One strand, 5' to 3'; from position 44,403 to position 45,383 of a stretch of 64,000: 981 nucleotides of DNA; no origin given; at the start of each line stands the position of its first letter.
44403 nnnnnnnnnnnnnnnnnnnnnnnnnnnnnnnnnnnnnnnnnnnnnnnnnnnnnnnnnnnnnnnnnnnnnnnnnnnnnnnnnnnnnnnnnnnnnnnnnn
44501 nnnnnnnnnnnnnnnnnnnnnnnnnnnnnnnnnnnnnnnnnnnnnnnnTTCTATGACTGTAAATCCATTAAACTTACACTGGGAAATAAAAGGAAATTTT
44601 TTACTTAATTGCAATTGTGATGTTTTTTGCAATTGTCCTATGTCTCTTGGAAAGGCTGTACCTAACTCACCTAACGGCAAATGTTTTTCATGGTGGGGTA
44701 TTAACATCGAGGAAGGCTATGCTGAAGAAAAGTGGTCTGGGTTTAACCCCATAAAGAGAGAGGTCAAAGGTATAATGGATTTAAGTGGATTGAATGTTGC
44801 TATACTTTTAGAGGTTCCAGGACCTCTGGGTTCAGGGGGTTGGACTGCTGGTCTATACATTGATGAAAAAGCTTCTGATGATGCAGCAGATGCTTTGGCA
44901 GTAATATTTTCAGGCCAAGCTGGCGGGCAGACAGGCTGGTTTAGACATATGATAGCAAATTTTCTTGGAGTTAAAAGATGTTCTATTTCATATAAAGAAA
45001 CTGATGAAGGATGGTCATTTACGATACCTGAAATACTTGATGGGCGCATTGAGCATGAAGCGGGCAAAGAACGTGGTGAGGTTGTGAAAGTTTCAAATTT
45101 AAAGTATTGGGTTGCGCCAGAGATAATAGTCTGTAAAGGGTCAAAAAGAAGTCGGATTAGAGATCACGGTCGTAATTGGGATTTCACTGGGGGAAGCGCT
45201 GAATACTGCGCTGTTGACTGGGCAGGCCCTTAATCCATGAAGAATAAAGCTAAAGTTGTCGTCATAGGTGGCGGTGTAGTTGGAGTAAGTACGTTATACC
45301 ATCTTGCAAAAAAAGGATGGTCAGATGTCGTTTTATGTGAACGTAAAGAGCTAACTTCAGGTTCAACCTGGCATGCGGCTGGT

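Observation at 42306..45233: Five-gene copper-handling module translationally coupled into a methylamine-oxidation gene array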

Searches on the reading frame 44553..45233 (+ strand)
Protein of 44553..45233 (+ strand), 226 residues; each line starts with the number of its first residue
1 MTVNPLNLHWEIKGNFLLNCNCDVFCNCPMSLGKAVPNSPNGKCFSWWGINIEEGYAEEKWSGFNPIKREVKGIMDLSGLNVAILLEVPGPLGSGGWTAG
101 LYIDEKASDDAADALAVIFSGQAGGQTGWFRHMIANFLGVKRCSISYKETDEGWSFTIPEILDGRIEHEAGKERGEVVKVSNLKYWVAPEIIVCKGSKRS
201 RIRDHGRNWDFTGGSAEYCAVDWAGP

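Call 5: search_protein_families(library=pfam, proteins=[window:44553-45233:+], max_evalue=0.01)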
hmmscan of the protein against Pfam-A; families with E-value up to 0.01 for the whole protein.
window:44553-45233:+ (226 aa): 1 family
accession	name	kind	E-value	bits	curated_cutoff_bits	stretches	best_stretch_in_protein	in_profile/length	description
PF07040.16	DUF1326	-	2.8e-36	125.7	25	1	19-213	2-175/177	Protein of unknown function (DUF1326)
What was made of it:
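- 44553..45233 (+): DUF1326 (DmdF-like) soluble protein with no signal peptide. CxCx3CxC at 44610-44636 plus Cys44 at 44682-44684. Pfam, 125.7 bits (call 5).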

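Call 6: search_protein_families(library=ncbifam, proteins=[window:44553-45233:+], max_evalue=0.01)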
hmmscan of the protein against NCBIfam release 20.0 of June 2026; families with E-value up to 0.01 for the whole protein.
window:44553-45233:+ (226 aa): 0 families

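Call 14: find_homologous_proteins(query=window:44553-45233:+)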
Query window:44553-45233:+ (226 aa): 238 proteins with E <= 0.001 among 389 candidates; the best 120 are listed.
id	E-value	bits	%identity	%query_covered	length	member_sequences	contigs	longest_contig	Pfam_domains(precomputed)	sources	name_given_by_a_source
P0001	4.8e-139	480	87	100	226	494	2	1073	PF07040.17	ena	-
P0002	9.1e-129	447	82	100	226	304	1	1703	PF07040.17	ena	-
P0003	2.1e-109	383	75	100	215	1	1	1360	PF07040.17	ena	-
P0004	2.5e-109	383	75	100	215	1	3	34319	PF07040.17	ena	-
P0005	3.8e-109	382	75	100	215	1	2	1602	PF07040.17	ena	-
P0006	4.4e-109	382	74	100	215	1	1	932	PF07040.17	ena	-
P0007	5.3e-109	382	74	100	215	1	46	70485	PF07040.17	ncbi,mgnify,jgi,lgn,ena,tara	mgnify:FL=1|jgi:hypothetical protein|tara:strand:+ start:16197 stop:16844 length:648 start_codon:yes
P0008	8.0e-109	381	74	100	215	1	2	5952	PF07040.17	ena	-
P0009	1.1e-108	381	74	100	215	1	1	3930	PF07040.17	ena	-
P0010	1.1e-108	381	87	80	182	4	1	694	PF07040.17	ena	-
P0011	1.3e-108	381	74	100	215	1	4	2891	PF07040.17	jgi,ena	-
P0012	1.3e-108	381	74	100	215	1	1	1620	PF07040.17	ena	-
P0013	1.5e-108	380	74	100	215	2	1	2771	PF07040.17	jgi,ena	jgi:hypothetical protein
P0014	1.5e-108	380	74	100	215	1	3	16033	PF07040.17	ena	-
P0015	3.7e-108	379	75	100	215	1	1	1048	PF07040.17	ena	-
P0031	5.4e-104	366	73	100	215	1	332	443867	PF07040.17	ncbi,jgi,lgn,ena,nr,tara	ncbi:MAG: DUF1326 domain-containing protein [Candidatus Pelagibacterales bacterium]|jgi:hypothetical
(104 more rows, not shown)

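Call 15: find_encoding_contigs(protein=P0031, flank=8000, max_places=6)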
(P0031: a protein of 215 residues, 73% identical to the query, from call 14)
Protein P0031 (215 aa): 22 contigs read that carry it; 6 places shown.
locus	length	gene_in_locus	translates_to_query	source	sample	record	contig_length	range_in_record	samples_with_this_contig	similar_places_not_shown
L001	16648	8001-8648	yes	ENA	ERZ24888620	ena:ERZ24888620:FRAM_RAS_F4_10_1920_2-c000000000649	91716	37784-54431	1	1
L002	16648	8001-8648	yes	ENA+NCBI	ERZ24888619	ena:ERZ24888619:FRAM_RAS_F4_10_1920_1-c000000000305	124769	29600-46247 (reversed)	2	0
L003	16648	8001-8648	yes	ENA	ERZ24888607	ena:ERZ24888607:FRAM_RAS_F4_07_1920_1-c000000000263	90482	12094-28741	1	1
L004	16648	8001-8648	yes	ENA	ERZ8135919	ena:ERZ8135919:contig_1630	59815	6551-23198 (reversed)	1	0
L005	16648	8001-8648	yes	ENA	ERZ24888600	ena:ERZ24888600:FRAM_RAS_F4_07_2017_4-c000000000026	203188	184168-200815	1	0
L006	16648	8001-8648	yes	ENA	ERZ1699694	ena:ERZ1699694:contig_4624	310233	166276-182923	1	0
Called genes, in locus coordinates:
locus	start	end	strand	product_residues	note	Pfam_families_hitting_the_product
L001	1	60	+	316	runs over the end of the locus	PF00892:EamA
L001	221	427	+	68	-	-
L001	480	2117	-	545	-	PF00501:AMP-binding, PF13193:AMP-binding_C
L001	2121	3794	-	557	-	PF01268:FTHFS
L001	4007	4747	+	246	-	PF02219:MTHFR (weak)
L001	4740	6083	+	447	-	PF01571:GCV_T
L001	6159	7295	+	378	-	PF01571:GCV_T, PF08669:GCV_T_C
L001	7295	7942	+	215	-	PF02630:SCO1-SenC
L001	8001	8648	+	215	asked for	PF07040:DUF1326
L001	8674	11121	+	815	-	PF01266:DAO, PF13454:NAD_binding_9 (faint), PF16350:FAO_M, PF01571:GCV_T, PF08669:GCV_T_C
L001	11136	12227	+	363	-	PF03969:AFG1_ATPase, PF00308:Bac_DnaA (faint)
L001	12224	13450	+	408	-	PF01266:DAO, PF07992:Pyr_redox_2 (faint)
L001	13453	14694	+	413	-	PF01946:Thi4 (weak), PF01266:DAO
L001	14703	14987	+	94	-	PF04267:SoxD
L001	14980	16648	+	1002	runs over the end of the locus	PF13510:Fer2_4, PF00890:FAD_binding_2, PF07992:Pyr_redox_2, PF12831:FAD_oxidored, PF13738:Pyr_redox_3, PF17806:SO_alpha_A3, PF01571:GCV_T, PF08669:GCV_T_C, +5 more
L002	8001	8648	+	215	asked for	PF07040:DUF1326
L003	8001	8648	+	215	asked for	PF07040:DUF1326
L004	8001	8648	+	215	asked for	PF07040:DUF1326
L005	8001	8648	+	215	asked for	PF07040:DUF1326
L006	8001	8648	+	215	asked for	PF07040:DUF1326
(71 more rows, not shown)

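Call 16: find_encoding_contigs(protein=P0007, flank=8000, max_places=5)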
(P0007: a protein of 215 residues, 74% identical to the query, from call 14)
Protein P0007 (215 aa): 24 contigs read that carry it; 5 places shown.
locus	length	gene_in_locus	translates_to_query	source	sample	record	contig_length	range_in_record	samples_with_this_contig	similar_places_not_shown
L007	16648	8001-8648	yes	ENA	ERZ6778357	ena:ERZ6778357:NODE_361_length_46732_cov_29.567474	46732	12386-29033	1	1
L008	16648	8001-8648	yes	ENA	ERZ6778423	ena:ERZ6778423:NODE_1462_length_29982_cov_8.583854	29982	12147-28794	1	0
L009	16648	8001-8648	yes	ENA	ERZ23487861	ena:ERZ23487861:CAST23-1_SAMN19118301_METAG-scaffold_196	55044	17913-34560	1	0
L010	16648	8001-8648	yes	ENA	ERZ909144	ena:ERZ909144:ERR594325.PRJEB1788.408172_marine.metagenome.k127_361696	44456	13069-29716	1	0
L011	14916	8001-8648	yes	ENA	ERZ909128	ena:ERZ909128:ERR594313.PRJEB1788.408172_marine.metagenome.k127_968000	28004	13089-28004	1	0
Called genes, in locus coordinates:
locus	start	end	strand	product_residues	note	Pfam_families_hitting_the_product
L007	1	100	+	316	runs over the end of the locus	PF00892:EamA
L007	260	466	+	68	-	-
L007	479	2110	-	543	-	PF00501:AMP-binding, PF13193:AMP-binding_C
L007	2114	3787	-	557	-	PF01268:FTHFS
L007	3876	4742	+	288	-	PF02219:MTHFR (weak)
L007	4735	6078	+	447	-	PF01571:GCV_T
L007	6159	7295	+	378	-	PF01571:GCV_T, PF08669:GCV_T_C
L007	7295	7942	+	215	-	PF02630:SCO1-SenC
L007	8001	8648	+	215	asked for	PF07040:DUF1326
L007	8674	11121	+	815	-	PF01266:DAO, PF13454:NAD_binding_9 (faint), PF16350:FAO_M, PF01571:GCV_T, PF08669:GCV_T_C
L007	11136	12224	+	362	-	PF03969:AFG1_ATPase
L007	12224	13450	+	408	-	PF00070:Pyr_redox (faint), PF01266:DAO, PF03486:HI0933_like (faint), PF07992:Pyr_redox_2 (faint)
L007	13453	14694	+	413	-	PF01946:Thi4 (weak), PF01266:DAO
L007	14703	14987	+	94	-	PF04267:SoxD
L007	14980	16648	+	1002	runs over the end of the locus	PF13510:Fer2_4, PF00890:FAD_binding_2 (weak), PF01262:AlaDh_PNT_C (weak), PF07992:Pyr_redox_2, PF12831:FAD_oxidored, PF17806:SO_alpha_A3, PF01571:GCV_T, PF08669:GCV_T_C, +5 more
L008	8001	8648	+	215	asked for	PF07040:DUF1326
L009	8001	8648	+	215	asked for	PF07040:DUF1326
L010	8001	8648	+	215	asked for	PF07040:DUF1326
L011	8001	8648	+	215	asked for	PF07040:DUF1326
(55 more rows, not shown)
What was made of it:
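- The two-gene layout keeps SCO1 while losing PCuAC and DUF2182, as expected if SCO1 is essential for respiration (calls 15, 16).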

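Call 18: search_protein_families(library=ncbifam, proteins=[L001:6159-7295:+], max_evalue=0.00001)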
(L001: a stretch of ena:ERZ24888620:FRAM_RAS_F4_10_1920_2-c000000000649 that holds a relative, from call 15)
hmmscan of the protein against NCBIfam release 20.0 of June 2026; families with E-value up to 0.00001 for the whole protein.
L001:6159-7295:+ (378 aa): 7 families
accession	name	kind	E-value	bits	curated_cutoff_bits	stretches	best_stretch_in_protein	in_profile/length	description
NF009133.0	PRK12486.1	equivalog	9.2e-114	380.2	410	1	3-366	4-364/369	dimethylsulfoniopropionate demethylase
NF001567.0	PRK00389.1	subfamily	2.3e-53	181.4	300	1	13-373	5-355/359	glycine cleavage system aminomethyltransferase GcvT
NF053776.1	TmaoDeMthMsil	equivalog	2.7e-42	145.2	1100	1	12-345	386-725/763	trimethylamine N-oxide demethylase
TIGR00528.1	gcvT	equivalog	5.7e-42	143.9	235.85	1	12-370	2-359/362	glycine cleavage system aminomethyltransferase GcvT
NF010093.0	PRK13579.1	equivalog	2.1e-33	115.7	459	1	33-372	30-365/371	glycine cleavage system aminomethyltransferase GcvT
TIGR01372.1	soxA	subfamily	5.1e-28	97.4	1164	1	39-368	642-984/996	sarcosine oxidase subunit alpha family protein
NF047633.1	SyrngDmethDesA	equivalog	1.5e-08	33.6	800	1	64-231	58-233/453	syringate O-demethylase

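Call 22: find_related_loci(query=A1, collection=genome_contigs, flank=10000)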
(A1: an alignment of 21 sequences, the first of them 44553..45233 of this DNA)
Query A1 (226 aa) in genome_contigs; peptide patterns used: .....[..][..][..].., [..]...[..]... (x = any residue, [..] = any of these).
184 stretches matched a pattern; 150 encode a relative of the query (tblastn E <= 1e-3); the best 80 are kept; 80 distinct loci.
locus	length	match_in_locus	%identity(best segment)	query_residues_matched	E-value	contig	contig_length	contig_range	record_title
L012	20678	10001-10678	100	1-226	2e-152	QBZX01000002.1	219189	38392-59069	Pelagibacteraceae bacterium AG-337-G06 Ga0172121_102, whole genome shotgun sequence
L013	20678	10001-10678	100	1-226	2e-152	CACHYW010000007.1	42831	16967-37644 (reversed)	uncultured Pelagibacteraceae bacterium isolate AG-430-P03 genome assembly, contig: AG-430-P03_NODE_7, whole genome shotg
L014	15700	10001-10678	100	1-226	2e-152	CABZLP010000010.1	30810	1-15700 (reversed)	MAG: uncultured Pelagibacteraceae bacterium isolate AG-337-J23 genome assembly, contig: AG-337-J23_NODE_10, whole genome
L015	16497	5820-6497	100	1-226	6e-152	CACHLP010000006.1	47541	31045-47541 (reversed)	uncultured Pelagibacteraceae bacterium isolate AG-430-F17 genome assembly, contig: AG-430-F17_NODE_6, whole genome shotg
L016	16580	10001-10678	98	1-226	5e-150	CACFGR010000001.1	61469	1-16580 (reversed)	uncultured Pelagibacteraceae bacterium isolate AG-410-J15 genome assembly, contig: AG-410-J15_NODE_1, whole genome shotg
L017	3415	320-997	98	1-226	7e-156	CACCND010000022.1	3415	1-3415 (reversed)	uncultured Pelagibacteraceae bacterium isolate AG-901-G03 genome assembly, contig: AG-901-G03_NODE_22, whole genome shot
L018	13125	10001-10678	98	1-226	5e-150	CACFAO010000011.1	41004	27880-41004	uncultured Pelagibacteraceae bacterium isolate AG-404-P01 genome assembly, contig: AG-404-P01_NODE_11, whole genome shot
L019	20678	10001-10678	98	1-226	5e-150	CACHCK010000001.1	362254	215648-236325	uncultured Pelagibacteraceae bacterium isolate AG-911-E02 genome assembly, contig: AG-911-E02_NODE_1, whole genome shotg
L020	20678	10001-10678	98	1-226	5e-150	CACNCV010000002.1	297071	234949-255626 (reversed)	MAG: uncultured Pelagibacteraceae bacterium isolate AG-892-M06 genome assembly, contig: AG-892-M06_NODE_2, whole genome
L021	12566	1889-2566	98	1-226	5e-150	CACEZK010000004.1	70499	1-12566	uncultured Pelagibacteraceae bacterium isolate AG-404-N21 genome assembly, contig: AG-404-N21_NODE_4, whole genome shotg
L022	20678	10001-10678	98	1-226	5e-150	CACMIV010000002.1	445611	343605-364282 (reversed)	MAG: uncultured Pelagibacteraceae bacterium isolate AG-891-J04 genome assembly, contig: AG-891-J04_NODE_2, whole genome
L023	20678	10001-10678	98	1-226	5e-150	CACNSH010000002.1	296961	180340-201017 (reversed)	MAG: uncultured Pelagibacteraceae bacterium isolate AG-893-M03 genome assembly, contig: AG-893-M03_NODE_2, whole genome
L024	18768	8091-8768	98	1-226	5e-150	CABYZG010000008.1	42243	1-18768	MAG: uncultured Pelagibacteraceae bacterium isolate AG-895-F07 genome assembly, contig: AG-895-F07_NODE_8, whole genome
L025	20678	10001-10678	98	1-226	5e-150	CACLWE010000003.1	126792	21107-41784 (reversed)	uncultured Pelagibacteraceae bacterium isolate AG-917-N15 genome assembly, contig: AG-917-N15_NODE_3, whole genome shotg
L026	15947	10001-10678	98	1-226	5e-150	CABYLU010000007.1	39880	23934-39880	MAG: uncultured Pelagibacteraceae bacterium isolate AG-894-I07 genome assembly, contig: AG-894-I07_NODE_7, whole genome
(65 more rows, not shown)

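Call 25: search_solved_structures(query=A1, max_evalue=1, show_alignments=2)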
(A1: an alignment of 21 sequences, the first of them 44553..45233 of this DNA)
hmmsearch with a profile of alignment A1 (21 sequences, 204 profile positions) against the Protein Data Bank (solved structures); distinct sequences matched with E-value up to 1: 3.
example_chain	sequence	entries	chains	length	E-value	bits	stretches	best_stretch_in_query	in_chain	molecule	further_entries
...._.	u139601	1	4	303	0.39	13.8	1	155-199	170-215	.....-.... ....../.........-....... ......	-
4usf_A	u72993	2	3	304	0.4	13.8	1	155-199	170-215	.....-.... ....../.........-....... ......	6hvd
2j51_A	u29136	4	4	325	0.44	13.6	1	155-199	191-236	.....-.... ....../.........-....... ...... | STE20-LIKE SERINE-THREONINE KINASE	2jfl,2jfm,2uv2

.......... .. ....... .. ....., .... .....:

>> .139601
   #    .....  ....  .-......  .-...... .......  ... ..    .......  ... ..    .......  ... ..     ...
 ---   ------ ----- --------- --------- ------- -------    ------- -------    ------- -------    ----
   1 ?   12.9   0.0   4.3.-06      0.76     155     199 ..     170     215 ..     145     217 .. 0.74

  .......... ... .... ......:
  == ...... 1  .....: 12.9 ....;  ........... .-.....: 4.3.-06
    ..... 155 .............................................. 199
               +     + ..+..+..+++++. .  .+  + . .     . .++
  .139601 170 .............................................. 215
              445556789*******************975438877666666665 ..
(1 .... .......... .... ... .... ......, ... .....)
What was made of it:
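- Tried and rejected: PDB sequence search with a DUF1326 profile: only chance kinase hits with E about 0.4 (call 25).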

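Call 32: search_protein_families(library=pfam, alignment_id=A2, max_evalue=0.00001)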
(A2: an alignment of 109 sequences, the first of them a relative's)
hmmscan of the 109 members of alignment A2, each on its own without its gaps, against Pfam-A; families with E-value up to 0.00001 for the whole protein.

A. member 1, L056:6692-7069:+ (125 aa): 1 family
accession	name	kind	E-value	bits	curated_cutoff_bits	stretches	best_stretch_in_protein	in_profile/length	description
PF02627.25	CMD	-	3.9e-17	62.5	23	1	36-117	4-84/84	Carboxymuconolactone decarboxylase family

B. families by the number of members that match (of 109 scanned): 93 families (the first 25 are shown)
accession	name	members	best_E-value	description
PF00107.32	ADH_zinc_N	6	7.2e-17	Zinc-binding dehydrogenase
PF08240.17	ADH_N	6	1.9e-13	Alcohol dehydrogenase GroES-like domain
PF02574.22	S-methyl_trans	5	9e-55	Homocysteine S-methyltransferase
PF13602.12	ADH_zinc_N_2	5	3.6e-07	Zinc-binding dehydrogenase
PF01222.22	ERG4_ERG24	4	4.6e-114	Ergosterol biosynthesis ERG4/ERG24 family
PF02028.23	BCCT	3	4.5e-152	BCCT, betaine/carnitine/choline family transporter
PF13517.12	FG-GAP_3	3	3.4e-38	FG-GAP-like repeat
PF00005.33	ABC_tran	3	1.2e-34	ABC transporter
PF01568.27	Molydop_binding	3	2.1e-29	Molydopterin dinucleotide binding domain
PF07593.17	UnbV_ASPIC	3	8.6e-10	ASPIC and UnbV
PF13406.11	SLT_2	2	4.8e-109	Transglycosylase SLT domain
PF11927.14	HODM_asu-like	2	2e-81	Haem-dependent oxidative N-demethylase, alpha subunit-like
PF00144.29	Beta-lactamase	2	1.7e-72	Beta-lactamase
PF00501.34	AMP-binding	2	2.5e-72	AMP-binding enzyme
PF00106.31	adh_short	2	6.6e-45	short chain dehydrogenase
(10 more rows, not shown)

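Call 34: search_dna_similar(query=window:44553-45233:+, collection=plasmids, mode=protein, max_rows=40, rows=best)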
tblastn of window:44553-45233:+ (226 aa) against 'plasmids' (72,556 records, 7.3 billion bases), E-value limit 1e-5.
Records with a match: 174; places in all: 176; records where one place covers at least 80% of the query: 16.
Best place of each record, by identity: <60% 174.
By first word of the organism name: Ralstonia 129; Bacillus 20; Cupriavidus 4; Streptomyces 3; Natrinema 3; Mycobacterium 2; Burkholderia 2; Antarctobacter 1; Marinovum 1; Microvirga 1; and 8 more.
By predicted mobility (MOB-suite, as given by PLSDB): mobilizable 104; non-mobilizable 64; conjugative 6.
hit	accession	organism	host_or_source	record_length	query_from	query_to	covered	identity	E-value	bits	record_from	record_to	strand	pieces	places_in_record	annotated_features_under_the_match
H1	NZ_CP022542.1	Antarctobacter heliothermus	Skeletonema marinoi strain ST54,Cell ...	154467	10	225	96%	42.1%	8e-45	166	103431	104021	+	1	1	DUF1326 domain-containing protein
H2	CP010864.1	Marinovum algicola DG 898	-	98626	10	226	96%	41.7%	8e-46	169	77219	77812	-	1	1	protein involved in DMSP breakdown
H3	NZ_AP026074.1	Streptomyces nigrescens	-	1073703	8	224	96%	28.6%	1e-24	108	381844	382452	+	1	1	none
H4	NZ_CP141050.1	Microvirga lotononidis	-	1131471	9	226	96%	28.3%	5e-13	75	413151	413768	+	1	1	none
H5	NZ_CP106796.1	Streptomyces sp. HUAS 14-6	microorganism,rhizosphere soil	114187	8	225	96%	27.6%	4e-25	109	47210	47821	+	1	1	DUF1326 domain-containing protein | DUF2182 domain-containing protein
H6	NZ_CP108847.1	Streptomyces sp. NBC_00846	-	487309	8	224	96%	27.7%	2e-24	107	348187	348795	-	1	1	DUF1326 domain-containing protein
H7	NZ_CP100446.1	Natrinema caseinilyticum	marine sediment,sediment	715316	4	216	94%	27.4%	3e-7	58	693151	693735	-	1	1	DUF1326 domain-containing protein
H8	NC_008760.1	Polaromonas naphthalenivorans CJ2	-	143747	10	225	96%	26.5%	5e-16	84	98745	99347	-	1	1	DUF1326 domain-containing protein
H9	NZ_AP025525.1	Mycobacterium sp. 20KCMC460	Homo sapiens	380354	1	223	99%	25.4%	3e-8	61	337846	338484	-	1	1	DUF1326 domain-containing protein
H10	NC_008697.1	Nocardioides sp. JS614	-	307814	7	216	93%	25.6%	1e-11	71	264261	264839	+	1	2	DUF1326 domain-containing protein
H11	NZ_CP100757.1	Natrinema gelatinilyticum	marine sediment,sediment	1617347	6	216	93%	24.8%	2e-9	64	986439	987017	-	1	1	record has no annotation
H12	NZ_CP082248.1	Natrinema sp. SYSU A 869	cell culture,salt lake sediment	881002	6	224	97%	23.8%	9e-6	53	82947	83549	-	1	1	DUF1326 domain-containing protein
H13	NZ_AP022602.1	Mycobacterium gallinarum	-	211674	1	182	81%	26.1%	7e-8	60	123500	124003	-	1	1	DUF1326 domain-containing protein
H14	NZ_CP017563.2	Paraburkholderia sprentiae WSM5005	Lebeckia ambigua,root nodule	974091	7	189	81%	25.7%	4e-12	72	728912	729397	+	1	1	DUF1326 domain-containing protein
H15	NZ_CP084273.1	Caballeronia grimmiae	Leptoglossus zonatus,Cell culture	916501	7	189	81%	25.1%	3e-11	69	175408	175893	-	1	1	DUF1326 domain-containing protein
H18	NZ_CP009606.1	Bacillus cereus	soil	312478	3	159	69%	27.6%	2e-6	56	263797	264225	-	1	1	DUF1326 domain-containing protein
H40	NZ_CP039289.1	Cupriavidus necator H16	single cell,sludge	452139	10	137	57%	31.3%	5e-8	60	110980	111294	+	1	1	DUF1326 domain-containing protein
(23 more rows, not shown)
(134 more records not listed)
